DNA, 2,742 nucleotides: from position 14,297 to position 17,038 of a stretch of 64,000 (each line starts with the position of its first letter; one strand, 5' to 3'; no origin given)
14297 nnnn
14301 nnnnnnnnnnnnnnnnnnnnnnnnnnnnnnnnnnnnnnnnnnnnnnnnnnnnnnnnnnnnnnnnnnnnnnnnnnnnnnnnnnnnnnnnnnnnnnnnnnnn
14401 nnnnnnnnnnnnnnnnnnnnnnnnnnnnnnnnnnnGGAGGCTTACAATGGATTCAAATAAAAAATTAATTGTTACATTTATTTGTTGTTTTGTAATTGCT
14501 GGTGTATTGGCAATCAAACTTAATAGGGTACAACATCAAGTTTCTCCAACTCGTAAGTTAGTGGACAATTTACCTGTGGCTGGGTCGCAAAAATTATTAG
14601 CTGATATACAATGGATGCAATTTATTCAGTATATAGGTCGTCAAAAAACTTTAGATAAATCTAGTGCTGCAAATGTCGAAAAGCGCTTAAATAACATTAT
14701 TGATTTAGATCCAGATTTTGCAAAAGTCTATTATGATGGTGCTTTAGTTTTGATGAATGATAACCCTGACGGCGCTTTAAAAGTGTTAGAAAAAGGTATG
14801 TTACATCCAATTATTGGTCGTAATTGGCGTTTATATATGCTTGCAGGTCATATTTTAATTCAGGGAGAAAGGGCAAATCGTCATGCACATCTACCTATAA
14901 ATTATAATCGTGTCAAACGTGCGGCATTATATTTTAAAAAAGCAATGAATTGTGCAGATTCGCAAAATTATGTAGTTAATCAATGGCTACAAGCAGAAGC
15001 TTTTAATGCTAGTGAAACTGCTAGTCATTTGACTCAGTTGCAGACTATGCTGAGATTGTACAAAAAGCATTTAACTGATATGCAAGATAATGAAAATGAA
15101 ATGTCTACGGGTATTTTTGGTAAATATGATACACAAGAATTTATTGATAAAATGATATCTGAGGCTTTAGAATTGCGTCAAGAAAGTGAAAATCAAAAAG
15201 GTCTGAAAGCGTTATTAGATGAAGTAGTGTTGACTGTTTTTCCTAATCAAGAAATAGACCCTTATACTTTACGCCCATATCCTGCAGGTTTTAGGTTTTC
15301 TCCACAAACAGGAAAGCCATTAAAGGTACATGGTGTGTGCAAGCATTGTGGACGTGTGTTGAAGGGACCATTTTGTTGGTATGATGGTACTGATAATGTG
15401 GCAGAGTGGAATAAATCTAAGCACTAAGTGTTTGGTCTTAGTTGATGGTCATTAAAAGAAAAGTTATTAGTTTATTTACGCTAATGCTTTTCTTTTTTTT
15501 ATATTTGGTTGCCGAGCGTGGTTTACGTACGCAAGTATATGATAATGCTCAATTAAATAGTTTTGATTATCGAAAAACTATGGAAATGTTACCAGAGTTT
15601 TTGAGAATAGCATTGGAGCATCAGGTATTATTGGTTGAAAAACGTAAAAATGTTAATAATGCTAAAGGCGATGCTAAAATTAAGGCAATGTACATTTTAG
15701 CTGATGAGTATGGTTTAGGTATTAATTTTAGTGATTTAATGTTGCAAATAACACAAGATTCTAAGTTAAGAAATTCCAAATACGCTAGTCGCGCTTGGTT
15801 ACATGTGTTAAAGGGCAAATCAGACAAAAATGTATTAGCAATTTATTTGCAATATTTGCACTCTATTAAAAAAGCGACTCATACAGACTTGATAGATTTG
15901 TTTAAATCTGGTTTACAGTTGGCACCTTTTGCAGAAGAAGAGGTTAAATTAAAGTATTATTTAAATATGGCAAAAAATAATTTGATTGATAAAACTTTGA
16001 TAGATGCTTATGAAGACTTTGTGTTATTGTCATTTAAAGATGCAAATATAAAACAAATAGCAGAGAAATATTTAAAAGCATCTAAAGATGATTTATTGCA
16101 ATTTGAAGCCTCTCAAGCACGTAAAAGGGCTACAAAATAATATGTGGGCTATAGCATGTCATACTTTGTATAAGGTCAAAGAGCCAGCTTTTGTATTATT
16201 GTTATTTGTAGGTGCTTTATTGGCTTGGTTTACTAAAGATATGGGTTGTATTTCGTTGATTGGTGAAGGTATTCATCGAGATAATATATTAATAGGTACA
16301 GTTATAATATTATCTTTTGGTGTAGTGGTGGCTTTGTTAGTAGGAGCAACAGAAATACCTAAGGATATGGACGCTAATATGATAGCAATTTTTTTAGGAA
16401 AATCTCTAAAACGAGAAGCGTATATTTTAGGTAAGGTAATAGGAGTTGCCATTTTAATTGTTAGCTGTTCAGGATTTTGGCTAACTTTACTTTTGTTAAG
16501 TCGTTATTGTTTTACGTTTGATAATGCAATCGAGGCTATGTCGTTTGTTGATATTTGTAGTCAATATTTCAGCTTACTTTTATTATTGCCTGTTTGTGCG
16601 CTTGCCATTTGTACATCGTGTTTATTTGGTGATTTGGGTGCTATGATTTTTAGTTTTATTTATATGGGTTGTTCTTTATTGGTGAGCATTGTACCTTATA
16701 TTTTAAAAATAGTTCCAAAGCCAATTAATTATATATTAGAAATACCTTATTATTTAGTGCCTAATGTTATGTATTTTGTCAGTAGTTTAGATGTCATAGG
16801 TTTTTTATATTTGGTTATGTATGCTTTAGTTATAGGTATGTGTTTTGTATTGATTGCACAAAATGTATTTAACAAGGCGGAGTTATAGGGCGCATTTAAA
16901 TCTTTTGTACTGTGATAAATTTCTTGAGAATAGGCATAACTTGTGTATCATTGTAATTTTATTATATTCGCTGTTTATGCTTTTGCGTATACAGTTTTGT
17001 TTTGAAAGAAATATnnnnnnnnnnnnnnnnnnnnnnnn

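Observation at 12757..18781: Six-gene plus-strand block: ABC-2 ATPase/permease plus three membrane proteins of unknown function and a 588-aa unknown protein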

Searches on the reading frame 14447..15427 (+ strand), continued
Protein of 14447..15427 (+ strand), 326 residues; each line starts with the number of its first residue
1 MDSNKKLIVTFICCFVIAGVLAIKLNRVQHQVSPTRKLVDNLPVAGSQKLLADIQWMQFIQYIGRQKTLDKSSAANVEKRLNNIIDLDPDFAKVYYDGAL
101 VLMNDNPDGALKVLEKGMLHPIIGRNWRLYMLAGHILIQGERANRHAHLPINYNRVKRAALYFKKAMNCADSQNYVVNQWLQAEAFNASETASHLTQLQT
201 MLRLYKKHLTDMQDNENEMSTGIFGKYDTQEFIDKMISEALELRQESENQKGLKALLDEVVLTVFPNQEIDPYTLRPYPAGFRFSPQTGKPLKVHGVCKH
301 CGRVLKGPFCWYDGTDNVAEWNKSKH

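Call 89: find_encoding_contigs(protein=P0386, flank=6000, max_places=2)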
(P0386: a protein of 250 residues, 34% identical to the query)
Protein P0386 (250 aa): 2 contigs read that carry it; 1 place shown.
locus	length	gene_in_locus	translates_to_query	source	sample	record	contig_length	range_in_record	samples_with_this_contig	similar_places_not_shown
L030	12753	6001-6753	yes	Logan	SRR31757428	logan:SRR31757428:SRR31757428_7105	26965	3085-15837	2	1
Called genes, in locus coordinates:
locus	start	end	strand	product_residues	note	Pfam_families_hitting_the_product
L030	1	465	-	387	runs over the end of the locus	PF13173:AAA_14, PF13635:DUF4143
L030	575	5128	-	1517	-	PF00270:DEAD, PF04851:ResIII, PF00271:Helicase_C, PF22590:Cas3-like_C_2 (weak), PF19306:WHD_Lhr, PF08494:DEAD_assoc, PF23235:WHD_3rd_Lhr, PF23234:WHD_4th_Lhr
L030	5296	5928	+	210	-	PF07963:N_methyl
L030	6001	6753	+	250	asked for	-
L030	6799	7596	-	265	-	PF21813:DUF6882, PF06689:zf-C4_ClpX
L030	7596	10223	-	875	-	PF00069:Pkinase, PF07714:PK_Tyr_Ser-Thr, PF00515:TPR_1 (faint), PF07719:TPR_2 (faint), PF13424:TPR_12 (faint)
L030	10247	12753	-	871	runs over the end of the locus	PF00069:Pkinase, PF07714:PK_Tyr_Ser-Thr, PF13516:LRR_6 (faint)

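Call 95: search_protein_families(library=pfam, proteins=[L024:78-1073:+, L024:5602-6933:-, L025:3842-4618:-, L025:4778-6058:-], max_evalue=0.01)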
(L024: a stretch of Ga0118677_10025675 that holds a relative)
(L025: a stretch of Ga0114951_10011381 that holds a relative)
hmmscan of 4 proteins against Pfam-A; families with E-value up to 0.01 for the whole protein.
L024:78-1073:+ (331 aa): 0 families

L024:5602-6933:- (443 aa): 0 families

L025:3842-4618:- (258 aa): 6 families
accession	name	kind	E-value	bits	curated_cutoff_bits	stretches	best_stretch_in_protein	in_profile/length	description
PF08241.18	Methyltransf_11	-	1.5e-13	51.6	21.2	1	52-151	2-95/95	Methyltransferase domain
PF13649.12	Methyltransf_25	-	5.4e-12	46.7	27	1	50-147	1-97/97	Methyltransferase domain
PF13847.12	Methyltransf_31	-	1.7e-11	44.5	27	1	49-155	6-113/145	Methyltransferase domain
PF08242.18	Methyltransf_12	-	2.8e-11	44.5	30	1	52-149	2-98/98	Methyltransferase domain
PF01209.24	Ubie_methyltran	-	2.2e-07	30.9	20.1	1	2-166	3-166/233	ubiE/COQ5 methyltransferase family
PF13489.12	Methyltransf_23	-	4.7e-07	30.1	27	1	44-157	20-122/164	Methyltransferase domain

L025:4778-6058:- (426 aa): 1 family
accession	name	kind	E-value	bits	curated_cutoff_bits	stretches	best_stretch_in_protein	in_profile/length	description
PF00171.27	Aldedh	-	8.9e-21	74.4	23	2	15-283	31-286/461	Aldehyde dehydrogenase family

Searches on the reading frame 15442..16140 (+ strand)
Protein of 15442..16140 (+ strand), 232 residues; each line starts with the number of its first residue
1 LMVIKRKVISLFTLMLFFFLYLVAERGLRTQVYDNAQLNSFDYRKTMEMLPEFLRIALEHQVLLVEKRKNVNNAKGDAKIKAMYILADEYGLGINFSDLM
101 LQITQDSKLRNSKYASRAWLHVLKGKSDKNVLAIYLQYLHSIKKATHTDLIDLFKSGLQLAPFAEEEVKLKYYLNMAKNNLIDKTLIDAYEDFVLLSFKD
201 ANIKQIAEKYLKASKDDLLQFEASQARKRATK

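Call 5: search_protein_families(library=pfam, proteins=[window:15442-16140:+], max_evalue=0.1)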
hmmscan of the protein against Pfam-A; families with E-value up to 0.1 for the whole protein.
window:15442-16140:+ (232 aa): 1 family
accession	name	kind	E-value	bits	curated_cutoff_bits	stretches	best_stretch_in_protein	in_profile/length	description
PF16161.11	DUF4867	-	0.088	12.8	28.7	0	34-85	73-120/201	Domain of unknown function (DUF4867)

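Call 6: search_protein_families(library=ncbifam, proteins=[window:15442-16140:+], max_evalue=0.1)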
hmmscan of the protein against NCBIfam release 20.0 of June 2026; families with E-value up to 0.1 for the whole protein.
window:15442-16140:+ (232 aa): 0 families

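Call 68: search_protein_families(library=padloc, proteins=[window:15442-16140:+], max_evalue=0.01)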
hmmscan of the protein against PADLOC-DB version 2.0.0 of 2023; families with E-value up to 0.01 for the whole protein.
window:15442-16140:+ (232 aa): 0 families

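Call 77: search_solved_structures(query=A9, max_evalue=10)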
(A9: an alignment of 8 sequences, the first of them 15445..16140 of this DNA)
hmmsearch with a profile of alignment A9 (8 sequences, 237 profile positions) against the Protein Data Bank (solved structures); distinct sequences matched with E-value up to 10: 4.
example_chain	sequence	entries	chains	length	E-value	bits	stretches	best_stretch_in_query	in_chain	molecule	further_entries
6g5s_A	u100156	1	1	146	0.024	17.6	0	95-117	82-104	Cell division coordinator CpoB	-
7cby_C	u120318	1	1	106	1.1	12.1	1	82-131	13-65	Forkhead box protein G1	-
9xpe_A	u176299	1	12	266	1.2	12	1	87-139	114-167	PHIKZ042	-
4oan_A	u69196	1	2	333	1.8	11.4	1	45-76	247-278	TRAP dicarboxylate transporter DctP subunit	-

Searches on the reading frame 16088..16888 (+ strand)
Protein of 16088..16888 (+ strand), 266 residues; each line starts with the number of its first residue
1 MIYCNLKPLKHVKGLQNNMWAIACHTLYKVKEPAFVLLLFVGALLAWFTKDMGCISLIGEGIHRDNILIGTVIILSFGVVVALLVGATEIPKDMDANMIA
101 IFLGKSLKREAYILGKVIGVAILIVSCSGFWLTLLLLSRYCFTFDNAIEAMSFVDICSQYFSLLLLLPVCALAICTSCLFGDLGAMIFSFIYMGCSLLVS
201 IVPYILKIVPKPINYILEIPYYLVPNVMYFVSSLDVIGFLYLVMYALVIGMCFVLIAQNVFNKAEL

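Call 5: search_protein_families(library=pfam, proteins=[window:16088-16888:+], max_evalue=0.1)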
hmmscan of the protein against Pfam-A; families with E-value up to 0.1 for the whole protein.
window:16088-16888:+ (266 aa): 1 family
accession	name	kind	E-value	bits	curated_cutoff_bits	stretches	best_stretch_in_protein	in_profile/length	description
PF12679.13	ABC2_membrane_2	-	0.0058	16.3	27.2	1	65-181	72-179/283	ABC-2 family transporter protein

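Call 6: search_protein_families(library=ncbifam, proteins=[window:16088-16888:+], max_evalue=0.1)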
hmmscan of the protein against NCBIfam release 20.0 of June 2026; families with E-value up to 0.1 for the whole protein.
window:16088-16888:+ (266 aa): 0 families

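Call 61: search_solved_structures(query=A8, max_evalue=10)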
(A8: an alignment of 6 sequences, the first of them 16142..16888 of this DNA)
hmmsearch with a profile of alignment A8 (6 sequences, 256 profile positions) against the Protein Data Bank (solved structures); distinct sequences matched with E-value up to 10: 4.
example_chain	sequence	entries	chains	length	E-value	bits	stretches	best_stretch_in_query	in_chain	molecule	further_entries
9q2r_A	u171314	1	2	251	0.00086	22.1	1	41-213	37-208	Phenol-soluble modulin export ABC transporter permease subunit PmtD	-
9q1y_A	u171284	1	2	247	0.00086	22.1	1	41-213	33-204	Phenol-soluble modulin export ABC transporter permease subunit PmtD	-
9q2n_A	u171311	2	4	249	0.00091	22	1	41-213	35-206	Phenol-soluble modulin export ABC transporter permease subunit PmtD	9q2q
6xjh_A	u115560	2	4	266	0.0012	21.6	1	41-212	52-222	Phenol-soluble modulin export ABC transporter permease subunit PmtD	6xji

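Call 68: search_protein_families(library=padloc, proteins=[window:16142-16888:+], max_evalue=0.01)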
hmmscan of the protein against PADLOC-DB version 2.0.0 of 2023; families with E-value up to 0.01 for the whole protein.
window:16142-16888:+ (248 aa): 0 families

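Call 78: search_protein_families(library=ncbifam, alignment_id=A8, max_evalue=0.01)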
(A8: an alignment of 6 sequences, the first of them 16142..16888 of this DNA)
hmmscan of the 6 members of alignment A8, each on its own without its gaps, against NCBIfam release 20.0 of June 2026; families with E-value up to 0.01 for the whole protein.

A. member 1, window:16142-16888:+ (248 aa): 0 families

B. families by the number of members that match (of 6 scanned): 2 families
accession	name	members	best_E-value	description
NF033858.1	ABC2_perm_RbbA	3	1.2e-05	ribosome-associated ATPase/putative transporter RbbA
NF047564.1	PSM_export_PmtD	2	0.00042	phenol-soluble modulin export ABC transporter permease subunit PmtD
